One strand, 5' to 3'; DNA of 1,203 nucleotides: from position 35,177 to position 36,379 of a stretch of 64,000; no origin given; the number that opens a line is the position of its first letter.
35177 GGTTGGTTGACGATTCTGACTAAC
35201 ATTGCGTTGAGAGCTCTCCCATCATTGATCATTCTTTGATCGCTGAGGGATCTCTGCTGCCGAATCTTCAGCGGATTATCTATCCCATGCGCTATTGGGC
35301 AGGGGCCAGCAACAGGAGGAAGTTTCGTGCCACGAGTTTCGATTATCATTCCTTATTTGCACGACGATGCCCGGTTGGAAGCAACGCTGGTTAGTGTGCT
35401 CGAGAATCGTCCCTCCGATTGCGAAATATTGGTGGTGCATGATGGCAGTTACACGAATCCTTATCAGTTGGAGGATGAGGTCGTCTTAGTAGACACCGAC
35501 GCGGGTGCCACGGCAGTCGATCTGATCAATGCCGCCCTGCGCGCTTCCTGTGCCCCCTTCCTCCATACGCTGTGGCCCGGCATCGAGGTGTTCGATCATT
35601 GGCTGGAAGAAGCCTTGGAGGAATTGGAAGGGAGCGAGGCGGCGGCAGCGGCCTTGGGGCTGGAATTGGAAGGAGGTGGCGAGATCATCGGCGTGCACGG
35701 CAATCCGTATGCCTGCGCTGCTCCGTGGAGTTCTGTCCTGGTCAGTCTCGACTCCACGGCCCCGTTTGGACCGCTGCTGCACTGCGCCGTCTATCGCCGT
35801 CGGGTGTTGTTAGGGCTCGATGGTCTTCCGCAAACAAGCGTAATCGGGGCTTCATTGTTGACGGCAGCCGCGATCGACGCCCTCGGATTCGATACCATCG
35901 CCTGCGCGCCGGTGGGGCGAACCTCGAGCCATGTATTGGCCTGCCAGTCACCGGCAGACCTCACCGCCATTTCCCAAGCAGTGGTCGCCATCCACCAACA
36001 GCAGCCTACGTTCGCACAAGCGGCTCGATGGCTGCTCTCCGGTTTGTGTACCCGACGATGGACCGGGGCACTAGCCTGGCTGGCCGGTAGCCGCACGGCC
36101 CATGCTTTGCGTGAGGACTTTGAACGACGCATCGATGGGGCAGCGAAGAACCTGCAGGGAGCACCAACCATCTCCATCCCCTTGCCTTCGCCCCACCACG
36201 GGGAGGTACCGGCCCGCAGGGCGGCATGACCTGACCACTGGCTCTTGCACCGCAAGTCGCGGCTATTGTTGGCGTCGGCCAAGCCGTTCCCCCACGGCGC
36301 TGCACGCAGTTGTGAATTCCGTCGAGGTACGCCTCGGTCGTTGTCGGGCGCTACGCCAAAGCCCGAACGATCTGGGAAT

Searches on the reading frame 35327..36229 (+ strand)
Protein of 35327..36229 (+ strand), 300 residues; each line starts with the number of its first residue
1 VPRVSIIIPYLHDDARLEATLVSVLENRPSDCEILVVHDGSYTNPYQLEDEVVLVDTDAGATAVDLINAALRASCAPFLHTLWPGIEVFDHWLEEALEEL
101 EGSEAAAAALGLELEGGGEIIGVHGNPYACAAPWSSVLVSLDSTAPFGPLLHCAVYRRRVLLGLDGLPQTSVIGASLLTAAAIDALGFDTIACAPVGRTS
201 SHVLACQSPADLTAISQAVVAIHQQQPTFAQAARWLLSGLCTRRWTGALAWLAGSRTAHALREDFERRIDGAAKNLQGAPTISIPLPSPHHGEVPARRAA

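Call 6: search_protein_families(library=pfam, proteins=[window:35327-36229:+], max_evalue=0.01)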
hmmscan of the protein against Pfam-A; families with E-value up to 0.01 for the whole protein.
window:35327-36229:+ (300 aa): 1 family
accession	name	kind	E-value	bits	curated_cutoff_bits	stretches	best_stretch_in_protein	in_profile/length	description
PF00535.33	Glycos_transf_2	-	4.1e-05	24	23.3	1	5-45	1-41/168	Glycosyl transferase family 2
